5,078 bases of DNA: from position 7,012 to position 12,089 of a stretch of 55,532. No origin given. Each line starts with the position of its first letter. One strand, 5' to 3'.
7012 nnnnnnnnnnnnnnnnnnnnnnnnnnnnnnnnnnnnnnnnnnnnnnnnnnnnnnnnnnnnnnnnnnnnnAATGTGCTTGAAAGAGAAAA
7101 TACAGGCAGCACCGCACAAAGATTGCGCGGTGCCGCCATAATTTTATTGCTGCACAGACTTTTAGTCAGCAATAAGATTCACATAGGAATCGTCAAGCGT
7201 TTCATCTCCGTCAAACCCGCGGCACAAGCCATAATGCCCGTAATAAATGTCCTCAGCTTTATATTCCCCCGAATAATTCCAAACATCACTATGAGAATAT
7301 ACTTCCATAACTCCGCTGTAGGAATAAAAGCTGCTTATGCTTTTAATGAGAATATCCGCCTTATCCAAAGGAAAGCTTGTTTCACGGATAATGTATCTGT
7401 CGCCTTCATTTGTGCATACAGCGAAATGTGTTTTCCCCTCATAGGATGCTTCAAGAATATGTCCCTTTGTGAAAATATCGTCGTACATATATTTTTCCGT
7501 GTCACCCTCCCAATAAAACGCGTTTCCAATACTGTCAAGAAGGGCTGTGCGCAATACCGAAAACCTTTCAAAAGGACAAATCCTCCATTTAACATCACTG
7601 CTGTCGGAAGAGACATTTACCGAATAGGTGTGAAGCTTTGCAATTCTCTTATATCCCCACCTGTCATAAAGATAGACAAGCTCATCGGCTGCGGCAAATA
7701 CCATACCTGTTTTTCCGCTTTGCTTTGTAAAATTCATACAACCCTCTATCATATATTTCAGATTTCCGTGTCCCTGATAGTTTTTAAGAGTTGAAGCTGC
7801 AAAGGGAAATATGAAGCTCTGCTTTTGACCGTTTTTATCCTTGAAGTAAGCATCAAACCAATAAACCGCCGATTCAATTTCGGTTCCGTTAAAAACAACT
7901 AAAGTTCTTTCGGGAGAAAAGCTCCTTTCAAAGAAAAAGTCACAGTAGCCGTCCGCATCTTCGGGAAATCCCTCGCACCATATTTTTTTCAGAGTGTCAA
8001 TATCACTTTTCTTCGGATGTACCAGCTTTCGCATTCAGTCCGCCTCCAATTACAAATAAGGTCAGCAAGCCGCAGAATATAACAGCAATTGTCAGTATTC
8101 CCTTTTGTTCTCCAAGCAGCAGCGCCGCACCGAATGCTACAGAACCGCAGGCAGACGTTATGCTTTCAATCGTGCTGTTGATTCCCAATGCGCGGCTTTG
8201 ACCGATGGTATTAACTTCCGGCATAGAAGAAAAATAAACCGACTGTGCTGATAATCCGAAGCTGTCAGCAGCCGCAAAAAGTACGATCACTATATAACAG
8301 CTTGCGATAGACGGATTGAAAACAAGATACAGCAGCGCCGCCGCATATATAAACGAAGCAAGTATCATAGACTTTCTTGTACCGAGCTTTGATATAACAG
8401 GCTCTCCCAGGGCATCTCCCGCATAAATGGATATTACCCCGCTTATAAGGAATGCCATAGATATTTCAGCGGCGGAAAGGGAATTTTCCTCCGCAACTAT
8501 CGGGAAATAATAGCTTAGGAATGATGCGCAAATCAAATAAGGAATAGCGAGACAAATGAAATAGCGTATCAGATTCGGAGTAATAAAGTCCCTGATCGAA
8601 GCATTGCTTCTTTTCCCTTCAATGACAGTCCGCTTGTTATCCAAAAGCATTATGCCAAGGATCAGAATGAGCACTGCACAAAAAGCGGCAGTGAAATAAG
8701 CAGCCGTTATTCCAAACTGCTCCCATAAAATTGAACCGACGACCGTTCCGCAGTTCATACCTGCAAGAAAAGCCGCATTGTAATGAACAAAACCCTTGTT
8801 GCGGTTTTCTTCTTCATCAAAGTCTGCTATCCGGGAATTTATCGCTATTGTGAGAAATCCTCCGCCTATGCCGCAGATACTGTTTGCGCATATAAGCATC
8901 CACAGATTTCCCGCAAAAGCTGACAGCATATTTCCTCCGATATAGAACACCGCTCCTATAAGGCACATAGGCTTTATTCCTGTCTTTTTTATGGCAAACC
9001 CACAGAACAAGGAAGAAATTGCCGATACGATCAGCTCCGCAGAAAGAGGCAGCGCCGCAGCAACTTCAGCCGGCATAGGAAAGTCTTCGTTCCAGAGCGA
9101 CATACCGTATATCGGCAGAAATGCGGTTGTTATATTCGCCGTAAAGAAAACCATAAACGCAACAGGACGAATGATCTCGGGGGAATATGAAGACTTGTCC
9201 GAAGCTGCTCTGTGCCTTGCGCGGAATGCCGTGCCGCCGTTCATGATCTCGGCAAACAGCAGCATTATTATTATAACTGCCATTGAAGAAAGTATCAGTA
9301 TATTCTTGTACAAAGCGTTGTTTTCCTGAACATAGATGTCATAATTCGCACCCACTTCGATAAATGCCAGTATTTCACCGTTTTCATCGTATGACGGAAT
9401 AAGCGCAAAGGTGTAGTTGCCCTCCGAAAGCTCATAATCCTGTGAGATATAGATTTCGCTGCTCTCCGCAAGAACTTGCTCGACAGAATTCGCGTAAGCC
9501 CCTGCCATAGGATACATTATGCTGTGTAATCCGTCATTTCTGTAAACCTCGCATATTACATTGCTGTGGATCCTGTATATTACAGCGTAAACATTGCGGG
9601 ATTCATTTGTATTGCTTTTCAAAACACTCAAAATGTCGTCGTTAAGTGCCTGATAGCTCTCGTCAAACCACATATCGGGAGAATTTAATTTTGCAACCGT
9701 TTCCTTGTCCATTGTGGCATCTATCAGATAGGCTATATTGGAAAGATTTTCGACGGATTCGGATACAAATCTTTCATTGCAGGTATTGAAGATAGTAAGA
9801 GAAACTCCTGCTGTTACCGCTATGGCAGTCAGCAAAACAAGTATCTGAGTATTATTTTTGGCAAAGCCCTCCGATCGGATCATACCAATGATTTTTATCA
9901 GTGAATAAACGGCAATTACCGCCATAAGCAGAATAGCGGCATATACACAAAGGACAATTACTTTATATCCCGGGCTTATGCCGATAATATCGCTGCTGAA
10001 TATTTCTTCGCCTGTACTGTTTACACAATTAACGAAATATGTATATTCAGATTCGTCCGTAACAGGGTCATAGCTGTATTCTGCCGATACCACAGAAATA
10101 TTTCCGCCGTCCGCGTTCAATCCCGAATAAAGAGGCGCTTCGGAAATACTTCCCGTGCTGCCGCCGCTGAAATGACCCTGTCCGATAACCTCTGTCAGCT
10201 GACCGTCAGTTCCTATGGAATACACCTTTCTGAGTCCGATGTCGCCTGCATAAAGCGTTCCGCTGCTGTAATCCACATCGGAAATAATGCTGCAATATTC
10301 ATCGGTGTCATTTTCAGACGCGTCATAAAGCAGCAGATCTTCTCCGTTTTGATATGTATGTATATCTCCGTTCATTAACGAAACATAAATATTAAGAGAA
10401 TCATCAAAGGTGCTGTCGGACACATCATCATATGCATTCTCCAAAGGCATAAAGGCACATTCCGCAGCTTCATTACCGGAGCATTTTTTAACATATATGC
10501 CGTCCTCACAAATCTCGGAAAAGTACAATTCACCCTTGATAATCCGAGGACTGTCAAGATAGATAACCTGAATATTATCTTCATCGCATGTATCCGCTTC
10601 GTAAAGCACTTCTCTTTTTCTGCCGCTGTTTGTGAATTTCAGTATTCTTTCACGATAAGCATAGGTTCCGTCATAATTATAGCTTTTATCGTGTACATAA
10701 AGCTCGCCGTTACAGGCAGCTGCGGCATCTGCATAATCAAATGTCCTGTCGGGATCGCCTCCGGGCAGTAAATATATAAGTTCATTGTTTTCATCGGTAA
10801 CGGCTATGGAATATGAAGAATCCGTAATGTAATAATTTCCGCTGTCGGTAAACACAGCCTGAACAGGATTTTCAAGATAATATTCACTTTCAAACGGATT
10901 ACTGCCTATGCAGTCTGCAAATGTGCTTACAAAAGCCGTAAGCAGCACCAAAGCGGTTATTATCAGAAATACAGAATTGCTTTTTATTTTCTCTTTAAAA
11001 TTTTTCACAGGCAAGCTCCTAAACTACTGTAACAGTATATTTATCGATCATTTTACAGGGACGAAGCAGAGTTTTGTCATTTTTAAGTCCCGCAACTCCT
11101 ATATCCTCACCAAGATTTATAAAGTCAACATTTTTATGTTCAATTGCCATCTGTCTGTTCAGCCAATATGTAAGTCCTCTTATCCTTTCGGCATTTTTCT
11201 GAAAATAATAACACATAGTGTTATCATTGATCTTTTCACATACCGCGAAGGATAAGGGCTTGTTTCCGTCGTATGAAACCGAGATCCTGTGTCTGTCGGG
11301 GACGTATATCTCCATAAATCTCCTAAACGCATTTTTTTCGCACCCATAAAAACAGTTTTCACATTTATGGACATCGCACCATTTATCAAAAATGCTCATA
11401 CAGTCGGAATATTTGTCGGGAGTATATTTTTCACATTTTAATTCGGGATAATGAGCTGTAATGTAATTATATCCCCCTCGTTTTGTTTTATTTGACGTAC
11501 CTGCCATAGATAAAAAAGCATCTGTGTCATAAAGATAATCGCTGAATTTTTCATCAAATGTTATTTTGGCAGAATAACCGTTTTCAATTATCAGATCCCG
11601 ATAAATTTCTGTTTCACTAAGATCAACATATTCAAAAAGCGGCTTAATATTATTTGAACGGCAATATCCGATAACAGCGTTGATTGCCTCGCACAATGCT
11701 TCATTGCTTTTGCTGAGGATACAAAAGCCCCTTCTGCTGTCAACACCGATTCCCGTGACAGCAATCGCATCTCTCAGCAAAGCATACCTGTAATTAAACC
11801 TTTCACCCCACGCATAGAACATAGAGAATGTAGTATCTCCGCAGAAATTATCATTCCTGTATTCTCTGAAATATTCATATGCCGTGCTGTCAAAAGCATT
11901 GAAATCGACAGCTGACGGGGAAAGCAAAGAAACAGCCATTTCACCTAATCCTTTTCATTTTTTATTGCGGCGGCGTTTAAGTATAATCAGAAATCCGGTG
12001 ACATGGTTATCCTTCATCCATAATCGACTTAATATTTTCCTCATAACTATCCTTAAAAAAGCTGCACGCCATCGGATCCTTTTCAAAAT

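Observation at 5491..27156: Candidate lipidated RiPP system: Nif11-leader peptides + radical SAM/SPASM + private KS/CLF/KR/ACP + GNAT-type transferases (~21.6 kb)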

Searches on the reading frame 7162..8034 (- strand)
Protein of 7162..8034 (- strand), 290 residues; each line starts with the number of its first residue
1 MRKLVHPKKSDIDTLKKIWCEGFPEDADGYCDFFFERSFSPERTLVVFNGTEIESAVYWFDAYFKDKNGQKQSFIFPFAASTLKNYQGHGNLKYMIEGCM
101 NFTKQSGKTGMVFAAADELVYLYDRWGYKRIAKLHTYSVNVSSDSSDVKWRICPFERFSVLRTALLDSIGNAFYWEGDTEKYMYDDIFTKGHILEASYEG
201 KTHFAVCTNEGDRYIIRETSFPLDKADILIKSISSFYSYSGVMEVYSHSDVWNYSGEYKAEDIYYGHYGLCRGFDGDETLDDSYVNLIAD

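Call 5: search_protein_families(library=pfam, proteins=[window:7162-8034:-], max_evalue=0.01)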
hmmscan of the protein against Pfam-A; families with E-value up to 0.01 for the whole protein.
window:7162-8034:- (290 aa): 1 family
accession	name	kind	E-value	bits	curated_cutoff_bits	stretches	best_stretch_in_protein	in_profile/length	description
PF13527.13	Acetyltransf_9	-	1.2e-05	25.8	25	1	8-129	6-125/127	Acetyltransferase (GNAT) domain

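Call 6: search_protein_families(library=ncbifam, proteins=[window:7162-8034:-], max_evalue=0.001)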
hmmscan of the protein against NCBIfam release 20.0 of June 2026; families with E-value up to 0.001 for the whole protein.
window:7162-8034:- (290 aa): 0 families

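Call 104: search_solved_structures(query=window:7162-8034:-, max_evalue=0.1)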
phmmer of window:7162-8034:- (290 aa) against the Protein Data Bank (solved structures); distinct sequences matched with E-value up to 0.1: 44.
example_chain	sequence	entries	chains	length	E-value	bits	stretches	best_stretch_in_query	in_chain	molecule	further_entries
24xn_A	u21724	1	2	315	0.015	18.2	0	81-138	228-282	WD repeat-containing protein 5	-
6ufx_A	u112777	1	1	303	0.019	17.9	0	80-138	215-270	WD repeat-containing protein 5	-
10tc_A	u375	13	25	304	0.025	17.5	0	81-138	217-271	WD repeat-containing protein 5 | WDR5 | WD repeat domain 5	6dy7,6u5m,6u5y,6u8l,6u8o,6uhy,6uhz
4cy3_A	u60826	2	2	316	0.025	17.5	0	81-138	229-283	PROTEIN WILL DIE SLOWLY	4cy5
6pg4_A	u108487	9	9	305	0.026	17.5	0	81-138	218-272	WD repeat-containing protein 5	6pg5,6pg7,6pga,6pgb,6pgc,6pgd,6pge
6dya_A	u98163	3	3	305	0.026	17.5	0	81-138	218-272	WD repeat-containing protein 5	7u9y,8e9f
6byn_W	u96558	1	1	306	0.026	17.5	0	81-138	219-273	WD repeat-containing protein 5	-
6iam_A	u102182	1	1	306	0.026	17.5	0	81-138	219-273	WD repeat-containing protein 5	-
7jto_B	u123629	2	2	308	0.026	17.4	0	81-138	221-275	WD repeat-containing protein 5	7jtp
2g99_A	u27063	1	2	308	0.026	17.4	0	81-138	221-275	WD-repeat protein 5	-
2g9a_A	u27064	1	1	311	0.027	17.4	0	81-138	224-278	WD-repeat protein 5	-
5vfc_A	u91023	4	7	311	0.027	17.4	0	81-138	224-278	WD repeat-containing protein 5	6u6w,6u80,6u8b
2h68_A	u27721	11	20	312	0.028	17.4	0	81-138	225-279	WD-repeat protein 5 | WD repeat-containing protein 5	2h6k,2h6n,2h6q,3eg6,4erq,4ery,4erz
3smr_A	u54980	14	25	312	0.028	17.4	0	81-138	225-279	WD repeat-containing protein 5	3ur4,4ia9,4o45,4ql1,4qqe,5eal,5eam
2h9m_A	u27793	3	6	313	0.028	17.4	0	81-138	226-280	WD-repeat protein 5 | WD repeat protein 5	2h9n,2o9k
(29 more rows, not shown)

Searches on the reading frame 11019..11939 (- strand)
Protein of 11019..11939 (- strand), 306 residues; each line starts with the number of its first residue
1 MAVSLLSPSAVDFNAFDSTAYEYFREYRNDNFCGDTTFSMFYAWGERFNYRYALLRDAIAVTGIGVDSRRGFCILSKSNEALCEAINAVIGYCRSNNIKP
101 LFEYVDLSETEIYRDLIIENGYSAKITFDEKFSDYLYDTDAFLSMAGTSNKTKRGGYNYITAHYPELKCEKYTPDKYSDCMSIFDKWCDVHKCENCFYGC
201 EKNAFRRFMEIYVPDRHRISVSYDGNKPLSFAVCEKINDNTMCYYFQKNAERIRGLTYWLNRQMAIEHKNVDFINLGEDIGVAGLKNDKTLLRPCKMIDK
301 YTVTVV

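Call 5: search_protein_families(library=pfam, proteins=[window:11019-11939:-], max_evalue=0.01)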
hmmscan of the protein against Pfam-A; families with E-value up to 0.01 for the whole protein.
window:11019-11939:- (306 aa): 1 family
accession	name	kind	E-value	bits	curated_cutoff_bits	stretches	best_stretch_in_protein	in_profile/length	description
PF09924.15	LPG_synthase_C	-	2e-20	73.5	27.5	1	35-277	10-244/298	Phosphatidylglycerol lysyltransferase, C-terminal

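Call 6: search_protein_families(library=ncbifam, proteins=[window:11019-11939:-], max_evalue=0.001)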
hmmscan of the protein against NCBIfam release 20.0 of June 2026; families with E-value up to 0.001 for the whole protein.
window:11019-11939:- (306 aa): 0 families

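Call 103: search_solved_structures(query=window:11019-11939:-, max_evalue=0.01)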
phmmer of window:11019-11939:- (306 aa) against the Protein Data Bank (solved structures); distinct sequences matched with E-value up to 0.01: 1.
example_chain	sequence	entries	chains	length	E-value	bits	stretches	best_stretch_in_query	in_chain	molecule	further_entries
2hqy_A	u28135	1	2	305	1.3e-12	51.2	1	126-302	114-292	conserved hypothetical protein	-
